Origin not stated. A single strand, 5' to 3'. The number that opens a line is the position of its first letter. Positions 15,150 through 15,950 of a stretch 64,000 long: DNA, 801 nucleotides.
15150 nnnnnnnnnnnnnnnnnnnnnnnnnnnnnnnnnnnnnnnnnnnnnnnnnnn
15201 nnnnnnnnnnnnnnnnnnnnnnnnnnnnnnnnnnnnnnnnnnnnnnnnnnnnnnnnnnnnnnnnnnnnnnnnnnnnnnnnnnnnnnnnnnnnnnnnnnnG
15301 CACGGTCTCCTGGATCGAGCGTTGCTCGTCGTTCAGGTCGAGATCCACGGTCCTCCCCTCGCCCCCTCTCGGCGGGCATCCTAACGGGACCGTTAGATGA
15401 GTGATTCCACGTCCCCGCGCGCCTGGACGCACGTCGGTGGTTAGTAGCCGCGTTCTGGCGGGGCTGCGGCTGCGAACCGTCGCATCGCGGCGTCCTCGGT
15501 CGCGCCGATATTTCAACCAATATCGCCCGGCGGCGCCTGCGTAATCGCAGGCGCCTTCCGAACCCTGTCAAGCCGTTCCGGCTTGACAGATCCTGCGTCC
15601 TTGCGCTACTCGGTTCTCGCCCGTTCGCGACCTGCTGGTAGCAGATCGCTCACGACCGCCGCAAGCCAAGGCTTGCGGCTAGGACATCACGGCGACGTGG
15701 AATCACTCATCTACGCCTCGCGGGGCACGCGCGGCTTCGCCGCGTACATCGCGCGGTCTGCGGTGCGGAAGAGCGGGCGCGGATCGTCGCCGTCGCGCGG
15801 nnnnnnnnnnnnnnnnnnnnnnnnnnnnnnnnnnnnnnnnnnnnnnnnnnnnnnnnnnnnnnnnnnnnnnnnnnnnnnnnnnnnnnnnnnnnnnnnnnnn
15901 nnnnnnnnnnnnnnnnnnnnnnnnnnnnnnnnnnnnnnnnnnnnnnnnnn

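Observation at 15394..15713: Candidate new family: dispersed TIR-bounded, multi-hairpin non-coding element (5 copies in 64 kb)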

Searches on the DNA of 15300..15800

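Call 34: search_rna_families(source=window, start=15300, end=15800, threshold=evalue, max_evalue=10)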
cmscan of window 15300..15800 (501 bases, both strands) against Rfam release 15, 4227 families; matches with E-value up to 10: 4.
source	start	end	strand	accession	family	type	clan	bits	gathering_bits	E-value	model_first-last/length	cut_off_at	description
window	15462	15559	-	RF02455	Virus_CITE_1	Cis-reg;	-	18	80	0.58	1-93/93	no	Dianthovirus RNA2 cap-independent translation element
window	15529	15597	-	RF01670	P17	Gene; sRNA;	-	14.8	45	0.2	1-282/282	no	Pseudomonas sRNA P17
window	15570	15643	+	RF02228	sX9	Gene; sRNA;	-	14.4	44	4.3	1-76/76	no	Xanthomonas sRNA sX9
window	15623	15690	-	RF01670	P17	Gene; sRNA;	-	9.7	45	4.7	1-282/282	no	Pseudomonas sRNA P17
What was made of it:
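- On Any Rfam RNA family: Permissive scan of copy B: best 18 bits against an 80-bit threshold (call 34).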
